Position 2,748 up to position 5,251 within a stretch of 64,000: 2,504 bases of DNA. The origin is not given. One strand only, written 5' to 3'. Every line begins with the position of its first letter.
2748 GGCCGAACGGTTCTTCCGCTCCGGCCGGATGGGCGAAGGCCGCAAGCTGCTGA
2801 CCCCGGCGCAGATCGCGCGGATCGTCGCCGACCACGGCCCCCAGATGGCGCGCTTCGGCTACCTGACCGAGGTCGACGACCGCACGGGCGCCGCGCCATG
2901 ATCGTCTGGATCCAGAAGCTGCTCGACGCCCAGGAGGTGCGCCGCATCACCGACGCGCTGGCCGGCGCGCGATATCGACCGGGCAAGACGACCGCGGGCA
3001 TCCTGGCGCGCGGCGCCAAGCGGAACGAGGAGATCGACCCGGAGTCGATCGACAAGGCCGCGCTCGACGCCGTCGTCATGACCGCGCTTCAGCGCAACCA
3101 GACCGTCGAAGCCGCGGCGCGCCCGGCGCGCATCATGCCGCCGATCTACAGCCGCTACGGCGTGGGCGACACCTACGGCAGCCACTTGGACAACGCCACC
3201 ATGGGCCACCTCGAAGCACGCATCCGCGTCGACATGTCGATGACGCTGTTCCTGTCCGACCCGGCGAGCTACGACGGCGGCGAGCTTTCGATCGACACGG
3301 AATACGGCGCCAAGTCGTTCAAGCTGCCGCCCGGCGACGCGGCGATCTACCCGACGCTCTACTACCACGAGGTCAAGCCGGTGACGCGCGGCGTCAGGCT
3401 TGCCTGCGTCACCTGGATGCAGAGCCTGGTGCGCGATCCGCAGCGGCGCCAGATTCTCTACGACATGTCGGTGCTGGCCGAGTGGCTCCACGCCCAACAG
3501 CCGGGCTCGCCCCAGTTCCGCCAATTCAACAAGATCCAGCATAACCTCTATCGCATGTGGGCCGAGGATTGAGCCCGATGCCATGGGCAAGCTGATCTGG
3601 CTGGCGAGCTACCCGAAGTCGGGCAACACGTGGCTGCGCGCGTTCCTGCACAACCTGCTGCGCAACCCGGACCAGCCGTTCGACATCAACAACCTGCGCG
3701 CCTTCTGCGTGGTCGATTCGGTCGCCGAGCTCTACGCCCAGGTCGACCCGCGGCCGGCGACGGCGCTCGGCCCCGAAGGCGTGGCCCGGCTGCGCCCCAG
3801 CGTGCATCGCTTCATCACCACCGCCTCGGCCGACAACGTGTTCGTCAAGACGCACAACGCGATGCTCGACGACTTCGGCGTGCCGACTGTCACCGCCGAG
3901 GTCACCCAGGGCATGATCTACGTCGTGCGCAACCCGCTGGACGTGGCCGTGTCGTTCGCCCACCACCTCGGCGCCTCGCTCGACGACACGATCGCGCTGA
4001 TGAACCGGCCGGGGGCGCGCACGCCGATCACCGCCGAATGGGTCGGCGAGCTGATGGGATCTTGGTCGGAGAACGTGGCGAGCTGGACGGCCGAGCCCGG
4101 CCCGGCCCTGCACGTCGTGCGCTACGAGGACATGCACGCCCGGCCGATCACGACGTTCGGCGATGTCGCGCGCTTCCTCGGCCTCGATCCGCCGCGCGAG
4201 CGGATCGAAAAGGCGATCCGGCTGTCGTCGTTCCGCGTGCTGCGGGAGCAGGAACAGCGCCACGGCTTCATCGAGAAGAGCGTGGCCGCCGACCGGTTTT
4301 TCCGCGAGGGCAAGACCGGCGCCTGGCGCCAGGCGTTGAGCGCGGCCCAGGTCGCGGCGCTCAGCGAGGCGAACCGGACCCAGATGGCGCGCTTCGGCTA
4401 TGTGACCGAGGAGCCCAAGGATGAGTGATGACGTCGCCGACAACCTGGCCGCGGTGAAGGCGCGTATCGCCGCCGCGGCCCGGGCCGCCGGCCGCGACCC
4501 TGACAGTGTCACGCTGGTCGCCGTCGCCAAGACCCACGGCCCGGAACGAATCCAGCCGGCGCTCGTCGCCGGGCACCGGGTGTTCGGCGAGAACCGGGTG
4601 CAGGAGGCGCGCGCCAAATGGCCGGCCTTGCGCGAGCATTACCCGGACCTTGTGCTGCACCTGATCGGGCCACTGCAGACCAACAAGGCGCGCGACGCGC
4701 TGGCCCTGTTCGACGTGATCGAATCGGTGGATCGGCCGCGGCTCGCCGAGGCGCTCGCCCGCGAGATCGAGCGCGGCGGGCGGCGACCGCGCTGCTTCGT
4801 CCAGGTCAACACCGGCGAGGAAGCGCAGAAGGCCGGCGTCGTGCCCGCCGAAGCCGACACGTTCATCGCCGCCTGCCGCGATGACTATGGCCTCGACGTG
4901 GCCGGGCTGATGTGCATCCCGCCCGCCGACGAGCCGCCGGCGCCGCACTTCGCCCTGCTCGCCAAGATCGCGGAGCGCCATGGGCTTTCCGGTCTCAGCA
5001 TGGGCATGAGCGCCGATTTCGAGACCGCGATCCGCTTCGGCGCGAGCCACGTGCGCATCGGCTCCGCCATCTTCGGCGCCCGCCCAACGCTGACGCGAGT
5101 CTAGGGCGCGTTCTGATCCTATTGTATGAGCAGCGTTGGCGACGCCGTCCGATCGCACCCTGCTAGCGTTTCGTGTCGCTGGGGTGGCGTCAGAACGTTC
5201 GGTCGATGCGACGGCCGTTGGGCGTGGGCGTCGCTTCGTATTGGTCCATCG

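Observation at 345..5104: Head-to-tail array of four eukaryotic-SULT-like sulfotransferases with an embedded PKHD/PiuC 2OG-Fe(II) hydroxylase and YggS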

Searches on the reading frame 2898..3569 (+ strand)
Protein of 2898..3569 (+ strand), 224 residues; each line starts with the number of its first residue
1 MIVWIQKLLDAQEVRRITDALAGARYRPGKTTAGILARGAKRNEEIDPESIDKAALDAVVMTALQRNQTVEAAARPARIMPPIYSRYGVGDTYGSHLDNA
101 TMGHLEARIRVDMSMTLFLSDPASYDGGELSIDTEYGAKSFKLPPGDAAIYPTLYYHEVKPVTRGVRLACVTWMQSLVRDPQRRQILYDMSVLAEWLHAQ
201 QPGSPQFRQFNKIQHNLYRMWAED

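Call 4: search_protein_families(library=pfam, proteins=[window:2898-3569:+], max_evalue=0.01)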
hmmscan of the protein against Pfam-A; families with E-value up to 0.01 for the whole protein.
window:2898-3569:+ (224 aa): 2 families
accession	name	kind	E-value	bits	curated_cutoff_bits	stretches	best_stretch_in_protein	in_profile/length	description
PF13640.12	2OG-FeII_Oxy_3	-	1.3e-12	49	27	1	84-174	3-97/98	2OG-Fe(II) oxygenase superfamily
PF18331.6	PKHD_C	-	2.3e-05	24.7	22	1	182-223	2-43/43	PKHD-type hydroxylase C-terminal domain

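Call 5: search_protein_families(library=ncbifam, proteins=[window:2898-3569:+], max_evalue=0.01)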
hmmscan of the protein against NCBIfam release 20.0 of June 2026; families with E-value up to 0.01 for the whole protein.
window:2898-3569:+ (224 aa): 4 families
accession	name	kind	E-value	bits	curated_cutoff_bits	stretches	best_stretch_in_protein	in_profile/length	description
NF003974.0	PRK05467.1-3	equivalog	2e-68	230.2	143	1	1-223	1-221/221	Fe2+-dependent dioxygenase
NF003975.0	PRK05467.1-4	equivalog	4.5e-65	219.2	180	1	1-223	1-225/226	Fe2+-dependent dioxygenase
NF003973.0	PRK05467.1-2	equivalog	3.5e-55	187.1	336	1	1-223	1-226/227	Fe2+-dependent dioxygenase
NF003972.0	PRK05467.1-1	equivalog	1.2e-48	165.5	399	1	1-223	1-224/225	PKHD-type hydroxylase YbiX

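Call 37: list_cluster_members(proteins=[P0001, window:2898-3569:+, window:4421-5101:+])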
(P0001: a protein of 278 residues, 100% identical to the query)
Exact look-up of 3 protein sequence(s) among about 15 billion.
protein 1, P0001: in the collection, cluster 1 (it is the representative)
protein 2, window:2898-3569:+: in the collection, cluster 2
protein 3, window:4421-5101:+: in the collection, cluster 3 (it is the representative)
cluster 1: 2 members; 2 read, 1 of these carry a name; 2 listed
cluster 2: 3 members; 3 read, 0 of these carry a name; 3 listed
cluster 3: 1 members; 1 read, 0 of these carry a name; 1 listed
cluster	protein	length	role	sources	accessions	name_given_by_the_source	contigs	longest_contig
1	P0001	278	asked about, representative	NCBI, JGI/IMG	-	hypothetical protein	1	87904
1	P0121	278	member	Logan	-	-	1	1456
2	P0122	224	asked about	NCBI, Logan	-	-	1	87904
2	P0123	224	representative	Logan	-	-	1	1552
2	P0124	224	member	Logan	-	-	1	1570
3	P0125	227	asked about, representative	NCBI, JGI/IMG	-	-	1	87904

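Call 38: find_homologous_proteins(query=window:2898-3569:+, max_evalue=1e-10)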
Query window:2898-3569:+ (224 aa): 7541 proteins with E <= 1e-10 among 8000 candidates; the best 120 are listed.
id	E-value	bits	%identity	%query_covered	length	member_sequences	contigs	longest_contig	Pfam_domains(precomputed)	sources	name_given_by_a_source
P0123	3.1e-146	503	99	100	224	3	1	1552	PF13640.13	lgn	-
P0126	6.7e-135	466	92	100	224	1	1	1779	PF13640.13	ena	-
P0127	3.1e-132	457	90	100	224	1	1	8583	PF13640.13,PF18331.7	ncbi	ncbi:MAG: Fe2+-dependent dioxygenase [Alphaproteobacteria bacterium]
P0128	4.2e-117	408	80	100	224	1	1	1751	PF13640.13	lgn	-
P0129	5.7e-113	394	79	100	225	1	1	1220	PF13640.13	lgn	-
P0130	1.7e-112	393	77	100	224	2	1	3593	PF13640.13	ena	-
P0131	8.4e-112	390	77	100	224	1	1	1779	PF13640.13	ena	-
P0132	1.0e-109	383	76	100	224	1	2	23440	PF13640.13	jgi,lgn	jgi:PKHD-type hydroxylase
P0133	1.2e-105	370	72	100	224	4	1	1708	PF13640.13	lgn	-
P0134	2.5e-105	369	74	100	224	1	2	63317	PF13640.13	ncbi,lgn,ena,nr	ncbi:MAG: Fe2+-dependent dioxygenase [Alphaproteobacteria bacterium]|nr:Fe2+-dependent dioxygenase [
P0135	5.2e-90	319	66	100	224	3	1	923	PF13640.13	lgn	-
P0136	7.2e-89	315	64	100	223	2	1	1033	PF13640.13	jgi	-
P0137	7.8e-89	315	63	100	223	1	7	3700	PF13640.13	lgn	-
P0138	9.0e-87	308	67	100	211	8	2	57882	PF13640.13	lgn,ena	-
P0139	1.1e-86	308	63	100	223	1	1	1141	PF13640.13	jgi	-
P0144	2.5e-75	271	56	100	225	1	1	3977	PF13640.13,PF18331.7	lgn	-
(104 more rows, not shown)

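Call 39: find_encoding_contigs(protein=P0134, flank=8000, max_places=2)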
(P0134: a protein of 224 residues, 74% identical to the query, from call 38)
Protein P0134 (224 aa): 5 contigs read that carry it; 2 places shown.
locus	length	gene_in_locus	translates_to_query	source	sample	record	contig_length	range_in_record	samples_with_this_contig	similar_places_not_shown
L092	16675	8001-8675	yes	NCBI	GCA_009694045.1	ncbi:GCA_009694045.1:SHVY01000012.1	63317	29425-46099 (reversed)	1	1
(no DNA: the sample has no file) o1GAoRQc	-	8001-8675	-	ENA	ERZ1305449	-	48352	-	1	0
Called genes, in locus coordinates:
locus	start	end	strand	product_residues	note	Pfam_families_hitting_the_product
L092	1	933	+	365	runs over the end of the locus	PF00926:DHBP_synthase, PF00925:GTP_cyclohydro2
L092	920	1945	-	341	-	-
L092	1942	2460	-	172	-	PF04390:LptE (faint)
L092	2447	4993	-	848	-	PF00133:tRNA-synt_1, PF01406:tRNA-synt_1e (faint), PF09334:tRNA-synt_1g, PF13603:tRNA-synt_1_2, PF00133:tRNA-synt_1, PF08264:Anticodon_1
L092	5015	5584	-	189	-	PF12100:DUF3576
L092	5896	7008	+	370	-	PF13609:Porin_4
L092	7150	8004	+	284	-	PF00685:Sulfotransfer_1, PF13469:Sulfotransfer_3 (faint)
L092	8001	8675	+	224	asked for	PF13640:2OG-FeII_Oxy_3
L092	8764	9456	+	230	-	PF13640:2OG-FeII_Oxy_3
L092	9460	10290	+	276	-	PF00685:Sulfotransfer_1, PF13469:Sulfotransfer_3 (faint)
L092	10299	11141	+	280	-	PF00685:Sulfotransfer_1, PF13469:Sulfotransfer_3 (weak)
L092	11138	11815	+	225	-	PF01168:Ala_racemase_N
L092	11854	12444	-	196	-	-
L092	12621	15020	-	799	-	PF20437:LonC_helical, PF13654:AAA_32, PF20436:LonB_AAA-LID, PF05362:Lon_C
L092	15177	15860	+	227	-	PF00072:Response_reg, PF00486:Trans_reg_C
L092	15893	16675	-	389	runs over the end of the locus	PF07690:MFS_1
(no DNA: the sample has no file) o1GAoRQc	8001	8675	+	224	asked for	PF13640:2OG-FeII_Oxy_3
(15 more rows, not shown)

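Call 40: find_encoding_contigs(protein=P0138, flank=8000, max_places=2)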
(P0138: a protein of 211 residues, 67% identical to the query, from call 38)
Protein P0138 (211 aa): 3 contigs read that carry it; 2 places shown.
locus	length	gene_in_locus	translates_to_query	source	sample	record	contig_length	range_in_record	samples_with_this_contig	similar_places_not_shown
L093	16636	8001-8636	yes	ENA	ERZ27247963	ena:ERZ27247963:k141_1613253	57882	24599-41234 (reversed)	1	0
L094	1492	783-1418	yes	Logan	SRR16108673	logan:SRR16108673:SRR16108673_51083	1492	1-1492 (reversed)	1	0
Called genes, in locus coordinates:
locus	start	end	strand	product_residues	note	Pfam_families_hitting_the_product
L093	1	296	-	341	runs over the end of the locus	-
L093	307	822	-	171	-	PF04390:LptE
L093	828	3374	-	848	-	PF00133:tRNA-synt_1, PF01406:tRNA-synt_1e (faint), PF09334:tRNA-synt_1g, PF13603:tRNA-synt_1_2, PF00133:tRNA-synt_1, PF08264:Anticodon_1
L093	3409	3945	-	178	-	PF12100:DUF3576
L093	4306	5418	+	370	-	PF13609:Porin_4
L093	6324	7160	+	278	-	PF00685:Sulfotransfer_1, PF13469:Sulfotransfer_3 (weak)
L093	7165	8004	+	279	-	PF00685:Sulfotransfer_1, PF13469:Sulfotransfer_3 (faint)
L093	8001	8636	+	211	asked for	PF13640:2OG-FeII_Oxy_3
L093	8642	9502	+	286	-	PF00685:Sulfotransfer_1, PF13469:Sulfotransfer_3 (weak)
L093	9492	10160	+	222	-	PF01168:Ala_racemase_N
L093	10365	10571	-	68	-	-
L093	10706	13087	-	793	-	PF20437:LonC_helical, PF13654:AAA_32, PF20436:LonB_AAA-LID, PF05362:Lon_C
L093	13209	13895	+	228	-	PF00072:Response_reg, PF00486:Trans_reg_C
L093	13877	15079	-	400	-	PF07690:MFS_1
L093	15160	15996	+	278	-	PF00753:Lactamase_B (weak), PF12706:Lactamase_B_2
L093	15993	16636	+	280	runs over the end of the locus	PF13578:Methyltransf_24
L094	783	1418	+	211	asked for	PF13640:2OG-FeII_Oxy_3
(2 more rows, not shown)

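Call 41: find_encoding_contigs(protein=P0144, flank=8000, max_places=2)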
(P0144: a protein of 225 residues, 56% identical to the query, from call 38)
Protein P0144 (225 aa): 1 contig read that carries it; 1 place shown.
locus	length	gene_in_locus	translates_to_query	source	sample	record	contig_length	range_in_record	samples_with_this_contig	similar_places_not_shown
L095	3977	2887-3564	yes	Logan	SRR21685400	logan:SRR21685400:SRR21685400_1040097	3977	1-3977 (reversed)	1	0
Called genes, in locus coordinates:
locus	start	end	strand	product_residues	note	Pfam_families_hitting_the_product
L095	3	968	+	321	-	?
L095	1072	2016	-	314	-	-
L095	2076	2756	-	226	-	-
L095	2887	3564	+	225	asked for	PF13640:2OG-FeII_Oxy_3, PF18331:PKHD_C (weak)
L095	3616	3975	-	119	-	?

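Call 58: search_solved_structures(query=window:2898-3569:+, max_evalue=0.001, show_alignments=1)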
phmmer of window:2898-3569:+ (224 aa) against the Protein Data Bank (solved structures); distinct sequences matched with E-value up to 0.001: 4.
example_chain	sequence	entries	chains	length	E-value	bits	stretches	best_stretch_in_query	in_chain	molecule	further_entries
3dkq_A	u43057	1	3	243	1.3e-44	155.8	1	1-223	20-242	PKHD-type hydroxylase Sbal_3634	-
9ghl_A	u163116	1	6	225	1.9e-42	148.7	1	5-223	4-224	PKHD-type hydroxylase PiuC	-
9qn1_A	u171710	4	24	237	2.1e-42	148.6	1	5-223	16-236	PKHD-type hydroxylase PiuC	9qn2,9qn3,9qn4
9qn0_A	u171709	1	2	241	2.2e-42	148.5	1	5-223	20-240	PKHD-type hydroxylase PiuC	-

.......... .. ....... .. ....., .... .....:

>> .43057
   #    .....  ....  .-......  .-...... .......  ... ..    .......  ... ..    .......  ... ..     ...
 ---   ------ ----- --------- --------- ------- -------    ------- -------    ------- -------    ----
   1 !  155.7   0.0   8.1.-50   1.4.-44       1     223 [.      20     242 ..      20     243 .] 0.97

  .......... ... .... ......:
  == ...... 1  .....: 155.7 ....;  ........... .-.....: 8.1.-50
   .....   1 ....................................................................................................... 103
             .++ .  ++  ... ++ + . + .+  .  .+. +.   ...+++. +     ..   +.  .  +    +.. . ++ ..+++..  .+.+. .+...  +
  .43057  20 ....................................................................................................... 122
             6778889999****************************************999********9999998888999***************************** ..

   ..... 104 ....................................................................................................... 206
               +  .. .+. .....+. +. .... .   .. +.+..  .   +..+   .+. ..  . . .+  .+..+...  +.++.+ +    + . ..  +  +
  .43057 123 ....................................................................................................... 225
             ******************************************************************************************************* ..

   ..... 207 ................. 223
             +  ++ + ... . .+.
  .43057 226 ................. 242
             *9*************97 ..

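Call 66: search_protein_families(library=padloc, proteins=[window:2898-3569:+], max_evalue=0.01)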
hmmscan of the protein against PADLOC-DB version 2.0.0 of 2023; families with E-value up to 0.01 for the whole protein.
window:2898-3569:+ (224 aa): 1 family
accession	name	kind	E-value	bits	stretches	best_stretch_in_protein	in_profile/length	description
PDLC01653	2OG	-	6.3e-14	50.6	1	84-174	3-80/81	"CAS-I,CAS-II,CAS-III,CAS-IV,CAS-V,CAS-VI; associated"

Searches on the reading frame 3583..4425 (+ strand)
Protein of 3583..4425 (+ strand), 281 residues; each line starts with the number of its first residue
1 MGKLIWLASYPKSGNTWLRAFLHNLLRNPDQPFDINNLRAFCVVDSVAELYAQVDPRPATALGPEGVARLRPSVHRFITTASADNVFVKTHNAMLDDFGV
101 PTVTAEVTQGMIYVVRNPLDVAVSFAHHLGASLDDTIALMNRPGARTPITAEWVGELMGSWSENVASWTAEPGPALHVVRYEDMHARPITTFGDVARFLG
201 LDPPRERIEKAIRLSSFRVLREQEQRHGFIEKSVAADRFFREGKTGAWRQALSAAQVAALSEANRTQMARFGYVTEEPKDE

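Call 4: search_protein_families(library=pfam, proteins=[window:3583-4425:+], max_evalue=0.01)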
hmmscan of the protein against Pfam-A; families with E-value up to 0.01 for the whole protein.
window:3583-4425:+ (281 aa): 2 families
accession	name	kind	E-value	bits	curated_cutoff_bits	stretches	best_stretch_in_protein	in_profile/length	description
PF00685.33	Sulfotransfer_1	-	6.2e-29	101.6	22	1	5-272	4-255/255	Sulfotransferase domain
PF13469.12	Sulfotransfer_3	-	5.9e-06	27.1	27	1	112-202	128-213/216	Sulfotransferase family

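Call 5: search_protein_families(library=ncbifam, proteins=[window:3583-4425:+], max_evalue=0.01)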
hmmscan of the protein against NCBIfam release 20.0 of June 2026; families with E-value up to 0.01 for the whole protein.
window:3583-4425:+ (281 aa): 0 families

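Call 66: search_protein_families(library=padloc, proteins=[window:3583-4425:+], max_evalue=0.01)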
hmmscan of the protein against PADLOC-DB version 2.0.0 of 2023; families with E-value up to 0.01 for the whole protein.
window:3583-4425:+ (281 aa): 0 families

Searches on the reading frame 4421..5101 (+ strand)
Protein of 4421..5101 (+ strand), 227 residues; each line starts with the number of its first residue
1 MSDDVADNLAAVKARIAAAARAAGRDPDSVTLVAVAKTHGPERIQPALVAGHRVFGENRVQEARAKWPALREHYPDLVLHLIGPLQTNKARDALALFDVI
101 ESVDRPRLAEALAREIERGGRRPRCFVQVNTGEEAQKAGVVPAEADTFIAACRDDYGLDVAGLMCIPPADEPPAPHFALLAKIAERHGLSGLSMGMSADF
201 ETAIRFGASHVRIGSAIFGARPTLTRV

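Call 4: search_protein_families(library=pfam, proteins=[window:4421-5101:+], max_evalue=0.01)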
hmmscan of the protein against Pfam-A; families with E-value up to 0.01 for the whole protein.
window:4421-5101:+ (227 aa): 1 family
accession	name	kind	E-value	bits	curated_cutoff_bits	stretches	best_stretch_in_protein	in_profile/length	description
PF01168.26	Ala_racemase_N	-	4.5e-23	82.6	24.1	1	8-222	2-220/220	Alanine racemase, N-terminal domain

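Call 5: search_protein_families(library=ncbifam, proteins=[window:4421-5101:+], max_evalue=0.01)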
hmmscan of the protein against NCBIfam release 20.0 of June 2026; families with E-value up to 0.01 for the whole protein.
window:4421-5101:+ (227 aa): 1 family
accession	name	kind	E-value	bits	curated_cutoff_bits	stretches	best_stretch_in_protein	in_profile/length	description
TIGR00044.1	TIGR00044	hypoth_equivalog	2e-49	168.3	106.25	1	4-221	3-229/229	YggS family pyridoxal phosphate-dependent enzyme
